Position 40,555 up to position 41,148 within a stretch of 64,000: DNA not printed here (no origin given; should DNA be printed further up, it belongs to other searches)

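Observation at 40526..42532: Stand-alone B3-like (EcoRII-N type) DNA-binding protein divergent from an N4/N6 DNA methyltransferase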

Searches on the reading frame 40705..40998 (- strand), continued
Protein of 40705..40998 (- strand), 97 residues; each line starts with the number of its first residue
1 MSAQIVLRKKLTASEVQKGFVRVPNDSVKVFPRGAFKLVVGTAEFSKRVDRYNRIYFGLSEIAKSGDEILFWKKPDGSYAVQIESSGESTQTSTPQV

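Call 39: search_protein_families(library=pfam, proteins=[L014:4413-4688:+, L017:4149-4424:+, L019:2686-2955:+, L019:1782-2051:+, L014:1941-4088:+, L017:1677-3803:+, L007:419-2362:+, L010:4884-5894:+, L019:666-1496:-, L008:5404-5772:+], max_evalue=0.1)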
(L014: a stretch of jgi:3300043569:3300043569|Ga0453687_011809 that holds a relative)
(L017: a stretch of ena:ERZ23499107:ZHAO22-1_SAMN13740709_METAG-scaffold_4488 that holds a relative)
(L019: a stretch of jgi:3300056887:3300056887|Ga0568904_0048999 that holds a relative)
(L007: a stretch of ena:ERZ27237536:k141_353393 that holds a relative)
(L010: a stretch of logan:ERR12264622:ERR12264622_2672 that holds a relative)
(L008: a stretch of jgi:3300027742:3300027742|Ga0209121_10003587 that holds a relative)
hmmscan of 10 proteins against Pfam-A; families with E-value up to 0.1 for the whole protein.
L014:4413-4688:+ (91 aa): 2 families
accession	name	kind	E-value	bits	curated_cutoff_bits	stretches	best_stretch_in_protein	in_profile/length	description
PF23576.2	SEN1_barrel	-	0.039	14.4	27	1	47-81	14-50/101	Helicase SEN1 beta-barrel domain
PF09642.15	YonK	-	0.052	14.2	25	1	58-85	7-35/60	YonK protein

L017:4149-4424:+ (91 aa): 1 family
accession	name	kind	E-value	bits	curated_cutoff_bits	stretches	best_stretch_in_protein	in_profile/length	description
PF17481.7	Phage_sheath_domII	-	0.057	14.3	31.4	0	45-86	39-86/98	Phage tail sheath protein beta-sandwich domain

L019:2686-2955:+ (89 aa): 1 family
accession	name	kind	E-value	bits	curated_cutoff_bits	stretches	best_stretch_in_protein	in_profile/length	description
PF07042.17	TrfA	-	0.0041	16.7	22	1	6-48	208-249/282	TrfA protein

L019:1782-2051:+ (89 aa): 1 family
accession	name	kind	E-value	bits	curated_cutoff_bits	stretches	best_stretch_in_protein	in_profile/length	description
PF19038.6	Fuz_longin_3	-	0.022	15.9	24.3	1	13-76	2-68/102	Third Longin domain of FUZ, MON1 and HPS1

L014:1941-4088:+ (715 aa): 2 families
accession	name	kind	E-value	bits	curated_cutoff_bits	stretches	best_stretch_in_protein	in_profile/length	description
PF07669.17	Eco57I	-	0.034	14.7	25.3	1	223-324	74-171/171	Eco57I restriction-modification methylase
PF01555.25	N6_N4_Mtase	-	0.089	13.2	26.7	0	98-147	150-197/221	DNA methylase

L017:1677-3803:+ (708 aa): 2 families
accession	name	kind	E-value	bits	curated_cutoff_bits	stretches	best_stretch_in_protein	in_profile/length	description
PF12950.13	TaqI_C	-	0.016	15.9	26.5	1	530-630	33-112/118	TaqI-like C-terminal specificity domain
PF07669.17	Eco57I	-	0.019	15.5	25.3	1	225-318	76-165/171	Eco57I restriction-modification methylase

L007:419-2362:+ (647 aa): 6 families
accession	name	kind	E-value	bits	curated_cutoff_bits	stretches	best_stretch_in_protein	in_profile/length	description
PF01170.24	UPF0020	-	2e-11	44.4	22.3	2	254-311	14-65/197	RMKL-like, methyltransferase domain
PF01555.25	N6_N4_Mtase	-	3.4e-10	40.7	26.7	2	266-306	181-219/221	DNA methylase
PF03602.21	Cons_hypoth95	-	0.0035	17.5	24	1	259-317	31-91/182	Conserved hypothetical protein 95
PF13282.11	DUF4070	-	0.0051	17.3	22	0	408-447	32-71/144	Domain of unknown function (DUF4070)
PF09445.16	Methyltransf_15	-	0.05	13.6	22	0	468-495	68-94/165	RNA cap guanine-N2 methyltransferase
PF25823.1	Ams2-SPT21_N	-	0.079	13.2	27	0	331-397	11-76/136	Ams2/SPT21 N-terminal domain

L010:4884-5894:+ (336 aa): 0 families

L019:666-1496:- (276 aa): 2 families
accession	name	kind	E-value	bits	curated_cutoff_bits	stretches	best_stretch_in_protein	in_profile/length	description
PF10539.14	Dev_Cell_Death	-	0.0064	16.7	27.8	1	21-87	17-83/126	Development and cell death domain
PF24443.1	DUF7562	-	0.011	16.4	27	1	198-234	16-51/95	Family of unknown function (DUF7562)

L008:5404-5772:+ (122 aa): 0 families

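Call 48: search_protein_families(library=pfam, proteins=[P0013, P0016, P0024, P0026, P0008], max_evalue=0.01)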
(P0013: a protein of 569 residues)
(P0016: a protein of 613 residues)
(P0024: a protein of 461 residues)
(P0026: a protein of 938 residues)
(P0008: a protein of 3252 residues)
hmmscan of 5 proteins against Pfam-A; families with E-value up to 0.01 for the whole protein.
P0013 (569 aa): 10 families
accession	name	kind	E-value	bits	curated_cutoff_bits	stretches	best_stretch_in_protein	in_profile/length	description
PF07679.22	I-set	-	2.2e-17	63.3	23.7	0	39-80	14-54/90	Immunoglobulin I-set domain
PF05206.20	TRM13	-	1.1e-12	48.5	26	0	471-530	127-179/257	Methyltransferase TRM13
PF13927.12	Ig_3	-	1.3e-12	48.4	30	0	245-320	15-74/78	Immunoglobulin domain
PF01500.22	Keratin_B2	-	3.3e-08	34.1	28.7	0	422-493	58-128/165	Keratin, high sulfur B2 protein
PF17932.6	TetR_C_24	-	3.6e-05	24.4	26.4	0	55-66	86-97/114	Tetracyclin repressor-like, C-terminal domain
PF18624.6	CdiI_4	-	3.9e-05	24.5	25.9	0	78-98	32-52/103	CDI immunity protein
PF04315.17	EpmC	-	5.7e-05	23.4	23.8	0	58-68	67-77/162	Elongation factor P hydroxylase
PF00400.38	WD40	-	0.00046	21.1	27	0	61-75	20-35/39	WD domain, G-beta repeat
PF22630.2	NMB1110_3rd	-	0.0033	18.2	27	0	53-70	28-45/59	Tail protein NMB1110-like, third domain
PF21958.2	SOGP_N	-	0.0091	16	27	0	171-192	109-130/225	SOGP N-terminal domain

P0016 (613 aa): 5 families
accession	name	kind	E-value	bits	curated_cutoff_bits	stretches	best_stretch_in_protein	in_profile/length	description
PF24745.1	DUF7693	-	1.2e-13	51.5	27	0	527-572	2-46/99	Domain of unknown function (DUF7693)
PF23177.1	bHLH_IRO3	-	5.3e-07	30.2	27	0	312-337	27-52/80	Iron-related transcription factor 3 bHLH domain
PF00318.25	Ribosomal_S2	-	7.9e-06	25.7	26.1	0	288-328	30-70/216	Ribosomal protein S2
PF08508.15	DUF1746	-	0.00011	23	22.3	0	312-337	83-108/116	Fungal domain of unknown function (DUF1746)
PF00556.25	LHC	-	0.0031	18.1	23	0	584-598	6-20/39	Antenna complex alpha/beta subunit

P0024 (461 aa): 6 families
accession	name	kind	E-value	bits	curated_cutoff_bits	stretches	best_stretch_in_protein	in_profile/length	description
PF00188.32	CAP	-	1.1e-12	49.3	21.1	1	71-180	1-115/117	Cysteine-rich secretory protein family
PF13517.12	FG-GAP_3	-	4.7e-08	33.9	26.9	0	233-294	1-60/61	FG-GAP-like repeat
PF04225.17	LysM_OapA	-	1.3e-06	28.9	22.3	0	420-452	49-81/85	Opacity-associated protein A LysM-like domain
PF07886.16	BA14K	-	0.0027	18.1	26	0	396-410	12-26/30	BA14K-like protein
PF00847.26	AP2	-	0.0043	17.8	33.3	0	394-413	6-19/54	AP2 domain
PF23743.1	Beta-prop_BBS7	-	0.0058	16.4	27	0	235-365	180-298/299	BBS7 beta-propeller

P0026 (938 aa): 2 families
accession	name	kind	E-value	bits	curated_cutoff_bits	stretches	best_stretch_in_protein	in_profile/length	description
PF11022.13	ATP19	-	4.8e-05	24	27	0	256-286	18-49/67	ATP synthase subunit K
PF09812.14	MRP-L28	-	0.00027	21.6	28.4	0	572-592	131-151/157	Mitochondrial ribosomal protein L28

P0008 (3252 aa): 16 families
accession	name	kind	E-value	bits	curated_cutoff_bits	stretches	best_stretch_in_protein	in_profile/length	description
PF05345.18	He_PIG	-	2e-154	503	24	14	1231-1322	1-96/96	Putative Ig domain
PF17963.7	Big_9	-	6.3e-127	415.2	23.6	14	1325-1412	1-89/89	Bacterial Ig domain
PF17892.7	Cadherin_5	-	4.3e-84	277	26.5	13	1325-1414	2-98/98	Cadherin-like domain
PF19077.6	Big_13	-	9.3e-59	196.7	27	13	2198-2268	28-100/102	Bacterial Ig-like domain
PF18957.6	RibLong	-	7.2e-52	174.6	27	8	1246-1322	17-93/93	Long Rib domain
PF24908.1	Ig_SIBA-E_2nd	-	8.2e-43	145.7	27.8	3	1249-1348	17-110/117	Integrin beta-like protein A-E, second Ig-like domain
PF01483.27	P_proprotein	-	3.2e-39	133.4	21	2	3104-3183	3-86/86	Proprotein convertase P-domain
PF17957.7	Big_7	-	7.1e-37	126.3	24.1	5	2284-2346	13-70/70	Bacterial Ig domain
PF22352.2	K319L-like_PKD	-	4.3e-32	110.4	27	3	1240-1321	5-84/84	K319L-like, PKD domain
PF17803.7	Cadherin_4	-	7.3e-27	94.1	25.1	8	1123-1192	2-70/71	Bacterial cadherin-like domain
PF18911.6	PKD_4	-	2.9e-25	88.6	27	3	1229-1320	1-84/85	PKD domain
PF08329.16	ChitinaseA_N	-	3.7e-14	53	21.2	0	1290-1323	76-109/133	Chitinase A, N-terminal domain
PF25275.1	Golvesin_C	-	2.9e-10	40.8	31.6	0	1281-1325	37-81/132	Golvesin C-terminal domain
PF00801.26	PKD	-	2.5e-06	27.8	23.5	0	1240-1319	9-79/80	PKD domain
PF07495.19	Y_Y_Y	-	0.00082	19.7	26.6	0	1286-1320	29-61/65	Y_Y_Y domain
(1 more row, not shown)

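Call 49: find_encoding_contigs(protein=P0014, flank=6000, max_places=3)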
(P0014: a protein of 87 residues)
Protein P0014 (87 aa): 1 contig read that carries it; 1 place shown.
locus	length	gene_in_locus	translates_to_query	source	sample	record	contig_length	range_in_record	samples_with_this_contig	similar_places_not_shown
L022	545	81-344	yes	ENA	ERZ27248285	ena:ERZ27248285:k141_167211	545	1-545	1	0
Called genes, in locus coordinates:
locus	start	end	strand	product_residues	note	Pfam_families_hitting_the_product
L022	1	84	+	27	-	?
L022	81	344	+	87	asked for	-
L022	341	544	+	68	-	?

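Call 51: search_dna_similar(query=window:40705-40998:-, collection=plasmids, mode=protein, max_evalue=1, max_rows=10)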
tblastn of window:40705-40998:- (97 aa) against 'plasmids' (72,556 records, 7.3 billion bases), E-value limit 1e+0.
Records with a match: 2; places in all: 2; records where one place covers at least 80% of the query: 0.
Best place of each record, by identity: <60% 2.
By first word of the organism name: Rhizobium 2.
By predicted mobility (MOB-suite, as given by PLSDB): conjugative 1; non-mobilizable 1.
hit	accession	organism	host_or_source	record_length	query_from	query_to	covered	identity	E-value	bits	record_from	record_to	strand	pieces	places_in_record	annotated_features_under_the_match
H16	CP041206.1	Rhizobium sp. NIBRBAC000502774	Genome assembly,Coal mine soil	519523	48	95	49%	39.2%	7e-1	35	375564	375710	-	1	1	GntR family transcriptional regulator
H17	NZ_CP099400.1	Rhizobium sp. Pop5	Phaseolus vulgaris,Cell culture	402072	31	58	29%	57.1%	8e-1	35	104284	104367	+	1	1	FAD-dependent oxidoreductase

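Call 52: search_dna_similar(query=window:40705-40998:-, collection=phages, mode=protein, max_evalue=1, max_rows=10)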
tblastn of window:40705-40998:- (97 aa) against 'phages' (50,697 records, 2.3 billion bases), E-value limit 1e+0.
Records with a match: 2; places in all: 2; records where one place covers at least 80% of the query: 2.
Best place of each record, by identity: <60% 2.
By first word of the organism name: Bacillus 2.
By host as written in the record: Bacillus megaterium DSM 319 2.
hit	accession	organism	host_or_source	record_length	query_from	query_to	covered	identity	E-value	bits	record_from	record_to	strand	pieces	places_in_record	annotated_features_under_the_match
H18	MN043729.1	Bacillus phage vB_BmeM-Goe8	Bacillus megaterium DSM 319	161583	2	91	93%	29.8%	2e-1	35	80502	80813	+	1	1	hypothetical protein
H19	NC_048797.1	Bacillus phage vB_BmeM-Goe8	Bacillus megaterium DSM 319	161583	2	91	93%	29.8%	2e-1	35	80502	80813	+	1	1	hypothetical protein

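Call 61: search_protein_families(library=padloc, alignment_id=A2, max_evalue=0.1)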
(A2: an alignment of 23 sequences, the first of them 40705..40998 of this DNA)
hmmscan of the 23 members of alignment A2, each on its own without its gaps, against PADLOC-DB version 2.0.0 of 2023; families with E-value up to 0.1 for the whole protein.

A. member 1, window:40705-40998:- (97 aa): 0 families

B. families by the number of members that match (of 23 scanned): 1 family
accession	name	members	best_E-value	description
PDLC00402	SduA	1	0.0028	DUF4263 domain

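Call 62: search_protein_families(library=phrogs, alignment_id=A2, max_evalue=0.1)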
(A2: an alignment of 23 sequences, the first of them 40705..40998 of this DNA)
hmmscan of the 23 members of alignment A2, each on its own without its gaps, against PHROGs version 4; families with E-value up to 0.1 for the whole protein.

A. member 1, window:40705-40998:- (97 aa): 2 families
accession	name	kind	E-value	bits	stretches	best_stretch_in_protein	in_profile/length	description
phrog_3092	-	unknown function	0.038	14.8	1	37-82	71-115/215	-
phrog_19377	-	unknown function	0.08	13.7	0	36-59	25-49/54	-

B. families by the number of members that match (of 23 scanned): 10 families
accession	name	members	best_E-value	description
phrog_19377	-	2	0.068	-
phrog_22977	-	1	0.0038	-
phrog_28290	-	1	0.0071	-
phrog_3092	-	1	0.038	-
phrog_25122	-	1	0.044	-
phrog_24439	-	1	0.05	virion structural protein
phrog_3379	-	1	0.053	endonuclease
phrog_428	-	1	0.08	replication initiation protein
phrog_23760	-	1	0.088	-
phrog_5049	-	1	0.094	-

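Call 63: search_protein_families(library=pfam, alignment_id=A2, max_evalue=1)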
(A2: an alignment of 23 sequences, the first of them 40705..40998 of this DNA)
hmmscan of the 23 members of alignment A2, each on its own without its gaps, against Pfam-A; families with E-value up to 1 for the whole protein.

A. member 1, window:40705-40998:- (97 aa): 1 family
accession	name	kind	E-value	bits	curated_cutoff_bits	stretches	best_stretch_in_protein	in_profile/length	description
PF20694.2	TRADD-like_N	-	0.04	14.2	23.7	1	59-91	11-44/69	TRADD-like N-terminal domain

B. families by the number of members that match (of 23 scanned): 19 families
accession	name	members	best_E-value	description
PF04014.23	MazE_antitoxin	3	0.00044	Antidote-toxin recognition MazE, bacterial antitoxin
PF20694.2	TRADD-like_N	2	0.04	TRADD-like N-terminal domain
PF23013.2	IML1_N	1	0.015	IML1 N-terminal double psi beta barrel domain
PF13877.11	RPAP3_C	1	0.017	Potential Monad-binding region of RPAP3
PF20817.2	XopL_C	1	0.02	Type III effector Xcv3220, C-terminal domain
PF06163.17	DUF977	1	0.023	Bacterial protein of unknown function (DUF977)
PF01111.24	CKS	1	0.03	Cyclin-dependent kinase regulatory subunit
PF21258.2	Glyco_hydro_120_ins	1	0.034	Glycoside hydrolase 120, insertion domain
PF21212.3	Dimerisation2-like_dom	1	0.046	Dimerisation2-like domain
PF02728.21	Cu_amine_oxidN3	1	0.049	Copper amine oxidase, N3 domain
PF22223.1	ATR1_N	1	0.052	ATR1 N-terminal domain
PF17481.7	Phage_sheath_domII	1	0.057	Phage tail sheath protein beta-sandwich domain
PF17092.11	PCB_OB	1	0.068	Penicillin-binding protein OB-like domain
PF01367.25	5_3_exonuc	1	0.11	5'-3' exonuclease, C-terminal SAM fold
PF01601.21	CoV_S2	1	0.14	Coronavirus spike glycoprotein S2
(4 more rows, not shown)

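Call 69: fold_search(model_id=the predicted structure, library=pdb)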
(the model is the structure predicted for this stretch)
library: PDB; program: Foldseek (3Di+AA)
matches with E <= 10: 449; with E <= 0.001: 3
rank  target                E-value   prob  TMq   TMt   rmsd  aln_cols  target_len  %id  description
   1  7et6_D                6.1e-05  1.00  0.67  0.60   3.4       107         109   19  Crystal structure of Arabidopsis TEM1 B3-DNA complex (released 2021-09-15)
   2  6j9c_D                2.6e-04  1.00  0.60  0.53   4.9       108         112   14  Crystal structure of Arabidopsis thaliana transcription factor LEC2-DNA complex (released 2019-05-29)
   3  1yel_MODEL_1_A        7.1e-04  1.00  0.58  0.56   3.6        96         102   14  Structure of the hypothetical Arabidopsis thaliana protein At1g16640.1 (released 2005-01-18)
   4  4ldv                  1.5e-03  1.00  0.60  0.22   6.6       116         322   16  Crystal structure of the DNA binding domain of A. thailana auxin response factor 1 (released 2014-02-12)
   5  6ycq_A                1.8e-03  1.00  0.61  0.21   4.1       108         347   14  Crystal structure of the DNA binding domain of Arabidopsis thaliana Auxin Response Factor 1 (AtARF1) in complex with H (released 2020-09-09)
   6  4ldx_B                2.1e-03  1.00  0.64  0.22   4.5       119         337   17  Crystal structure of the DNA binding domain of arabidopsis thaliana auxin response factor 1 (ARF1) in complex with pro (released 2014-02-12)
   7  8oj1_A                2.2e-03  1.00  0.66  0.25   3.8       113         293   18  Crystal structure of the DNA binding domain of M. polymorpha Auxin Response Factor 2 (MpARF2) in complex with High Aff (released 2024-04-03)
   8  6ycq_B                2.5e-03  1.00  0.62  0.21   4.0       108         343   14  Crystal structure of the DNA binding domain of Arabidopsis thaliana Auxin Response Factor 1 (AtARF1) in complex with H (released 2020-09-09)
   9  6sdg_B                2.5e-03  1.00  0.65  0.24   8.7       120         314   20  Crystal structure of the DNA binding domain of M. polymorpha Auxin Response Factor 2 (MpARF2) in complex with High Aff (released 2020-04-08)
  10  6c5d_A                2.6e-03  1.00  0.66  0.54   3.5       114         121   10  N-terminal domain of Helicobacter pylori LlaJI.R1 (released 2018-06-27)
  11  6sdg_A                3.8e-03  1.00  0.68  0.24   3.4       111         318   17  Crystal structure of the DNA binding domain of M. polymorpha Auxin Response Factor 2 (MpARF2) in complex with High Aff (released 2020-04-08)
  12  4ldx_A                4.0e-03  1.00  0.64  0.22   4.0       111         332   14  Crystal structure of the DNA binding domain of arabidopsis thaliana auxin response factor 1 (ARF1) in complex with pro (released 2014-02-12)
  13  1wid_MODEL_1_A        4.2e-03  1.00  0.68  0.58   3.6       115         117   17  Solution Structure of the B3 DNA-Binding Domain of RAV1 (released 2004-11-28)
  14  4ldu                  4.8e-03  1.00  0.64  0.22   4.1       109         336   17  Crystal structure of the DNA binding domain of Arabidopsis thaliana auxin response factor 5 (released 2014-02-12)
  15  4ldy_A                4.8e-03  1.00  0.64  0.23   4.6       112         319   15  Crystal structure of the DNA binding domain of the G245A mutant of arabidopsis thaliana auxin reponse factor 1 (released 2014-02-12)
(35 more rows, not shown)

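Call 91: search_solved_structures(query=A2, max_evalue=10, show_alignments=3)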
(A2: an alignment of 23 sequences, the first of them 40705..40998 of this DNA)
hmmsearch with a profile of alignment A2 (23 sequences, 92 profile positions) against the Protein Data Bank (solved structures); distinct sequences matched with E-value up to 10: 9.
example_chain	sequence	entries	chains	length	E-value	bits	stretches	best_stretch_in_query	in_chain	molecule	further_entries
7viv_A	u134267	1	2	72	0.072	16.1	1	5-59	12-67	I73R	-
8b6f_AO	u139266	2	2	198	0.089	15.8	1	25-62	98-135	NADH dehydrogenase subunit 9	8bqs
7vwv_A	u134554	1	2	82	0.1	15.6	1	5-59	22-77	I73R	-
7tgh_S3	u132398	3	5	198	0.15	15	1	25-62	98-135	NADH dehydrogenase subunit 9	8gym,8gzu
9vo4_B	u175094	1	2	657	0.32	14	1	61-87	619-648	SpaA-like prealbumin fold domain-containing protein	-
4a2l_A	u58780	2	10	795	0.38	13.8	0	64-88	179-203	TWO-COMPONENT SYSTEM SENSOR HISTIDINE KINASE/RESPONSE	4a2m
6ces_N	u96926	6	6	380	1.4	12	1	11-84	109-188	GATOR complex protein NPRL2 | GATOR1 complex protein NPRL2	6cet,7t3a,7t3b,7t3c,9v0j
8fw5_B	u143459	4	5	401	1.6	11.8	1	11-84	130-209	GATOR complex protein NPRL2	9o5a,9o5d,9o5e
6ur5_C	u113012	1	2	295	1.9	11.5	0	50-76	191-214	Influenza hemagglutinin HA1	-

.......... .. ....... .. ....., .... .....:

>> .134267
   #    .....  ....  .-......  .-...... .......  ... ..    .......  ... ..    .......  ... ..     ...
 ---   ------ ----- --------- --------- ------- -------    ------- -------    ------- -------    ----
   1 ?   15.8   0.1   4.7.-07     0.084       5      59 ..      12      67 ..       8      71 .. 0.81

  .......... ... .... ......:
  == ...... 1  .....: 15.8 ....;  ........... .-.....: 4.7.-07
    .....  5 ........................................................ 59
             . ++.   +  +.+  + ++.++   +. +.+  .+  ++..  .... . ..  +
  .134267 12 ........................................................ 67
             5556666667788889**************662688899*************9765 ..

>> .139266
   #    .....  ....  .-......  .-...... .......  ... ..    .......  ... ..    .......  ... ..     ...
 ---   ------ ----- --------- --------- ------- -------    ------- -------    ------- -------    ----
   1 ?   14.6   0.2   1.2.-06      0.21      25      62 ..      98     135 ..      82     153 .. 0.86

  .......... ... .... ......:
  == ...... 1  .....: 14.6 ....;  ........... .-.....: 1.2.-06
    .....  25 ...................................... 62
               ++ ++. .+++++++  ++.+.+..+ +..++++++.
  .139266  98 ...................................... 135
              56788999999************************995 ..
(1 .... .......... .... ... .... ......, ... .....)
